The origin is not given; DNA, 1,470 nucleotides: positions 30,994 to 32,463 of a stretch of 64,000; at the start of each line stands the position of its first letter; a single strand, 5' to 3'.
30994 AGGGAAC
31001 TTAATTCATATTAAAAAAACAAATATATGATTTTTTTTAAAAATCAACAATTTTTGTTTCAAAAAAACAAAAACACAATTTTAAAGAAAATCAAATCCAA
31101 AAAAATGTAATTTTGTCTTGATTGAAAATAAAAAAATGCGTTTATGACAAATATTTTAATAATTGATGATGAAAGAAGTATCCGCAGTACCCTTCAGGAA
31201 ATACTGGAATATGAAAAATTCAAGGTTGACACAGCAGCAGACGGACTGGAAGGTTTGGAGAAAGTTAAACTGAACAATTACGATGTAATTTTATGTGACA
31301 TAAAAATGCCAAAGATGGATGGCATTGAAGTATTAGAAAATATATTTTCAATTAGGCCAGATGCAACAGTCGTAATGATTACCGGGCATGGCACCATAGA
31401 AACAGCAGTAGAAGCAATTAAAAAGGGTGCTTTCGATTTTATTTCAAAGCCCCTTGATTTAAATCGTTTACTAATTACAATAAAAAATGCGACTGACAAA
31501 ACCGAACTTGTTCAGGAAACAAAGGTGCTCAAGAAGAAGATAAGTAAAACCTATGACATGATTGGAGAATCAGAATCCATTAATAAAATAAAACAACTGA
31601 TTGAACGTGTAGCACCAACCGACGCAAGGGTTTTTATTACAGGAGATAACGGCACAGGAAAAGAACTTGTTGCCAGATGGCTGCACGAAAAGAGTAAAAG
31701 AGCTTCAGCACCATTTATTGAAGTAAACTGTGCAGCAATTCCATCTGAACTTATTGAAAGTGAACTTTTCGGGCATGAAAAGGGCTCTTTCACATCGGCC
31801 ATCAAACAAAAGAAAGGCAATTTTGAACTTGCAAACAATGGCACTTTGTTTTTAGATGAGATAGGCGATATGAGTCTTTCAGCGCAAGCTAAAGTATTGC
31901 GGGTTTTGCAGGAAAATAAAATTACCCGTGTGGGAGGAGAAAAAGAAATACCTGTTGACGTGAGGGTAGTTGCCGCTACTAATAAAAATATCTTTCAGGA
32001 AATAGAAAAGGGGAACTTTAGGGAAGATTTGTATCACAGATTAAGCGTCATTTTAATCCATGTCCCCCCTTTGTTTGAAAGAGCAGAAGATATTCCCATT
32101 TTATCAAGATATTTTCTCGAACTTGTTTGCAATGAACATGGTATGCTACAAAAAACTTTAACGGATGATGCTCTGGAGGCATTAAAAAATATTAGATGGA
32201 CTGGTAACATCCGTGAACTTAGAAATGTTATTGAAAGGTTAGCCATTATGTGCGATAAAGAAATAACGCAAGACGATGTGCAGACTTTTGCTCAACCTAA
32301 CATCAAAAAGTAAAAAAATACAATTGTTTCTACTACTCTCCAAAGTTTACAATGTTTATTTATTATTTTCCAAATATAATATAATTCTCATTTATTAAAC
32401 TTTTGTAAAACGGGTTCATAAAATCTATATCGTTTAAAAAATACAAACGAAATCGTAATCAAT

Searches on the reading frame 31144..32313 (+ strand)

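Call 39: search_protein_families(library=pfam, proteins=[window:31144-32313:+], max_evalue=0.001)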
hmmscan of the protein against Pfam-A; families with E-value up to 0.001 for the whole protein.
window:31144-32313:+ (389 aa): 8 families
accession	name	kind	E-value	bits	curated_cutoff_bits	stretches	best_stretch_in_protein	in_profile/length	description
PF00158.32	Sigma54_activat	-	1.4e-71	240.1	20.2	1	139-305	1-167/168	Sigma-54 interaction domain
PF00072.30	Response_reg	-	1.6e-33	115.6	30.2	1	4-113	1-110/111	Response regulator receiver domain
PF14532.12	Sigma54_activ_2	-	5.1e-28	98.5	25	1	140-310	1-138/138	Sigma-54 interaction domain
PF25601.1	AAA_lid_14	-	1.9e-20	72.9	27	1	312-380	2-71/87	AAA+ ATPase lid domain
PF07728.20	AAA_5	-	3.4e-07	30.8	22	1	163-283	2-125/139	AAA domain (dynein-related subfamily)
PF00004.35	AAA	-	2.1e-06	28.6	21.2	1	164-292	2-119/131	ATPase family associated with various cellular activities (AAA)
PF01078.27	Mg_chelatase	-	5.3e-06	26.4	20.3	1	221-281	96-158/207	Magnesium chelatase, subunit ChlI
PF07726.17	AAA_3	-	0.00036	20.9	27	1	163-280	2-111/131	ATPase family associated with various cellular activities (AAA)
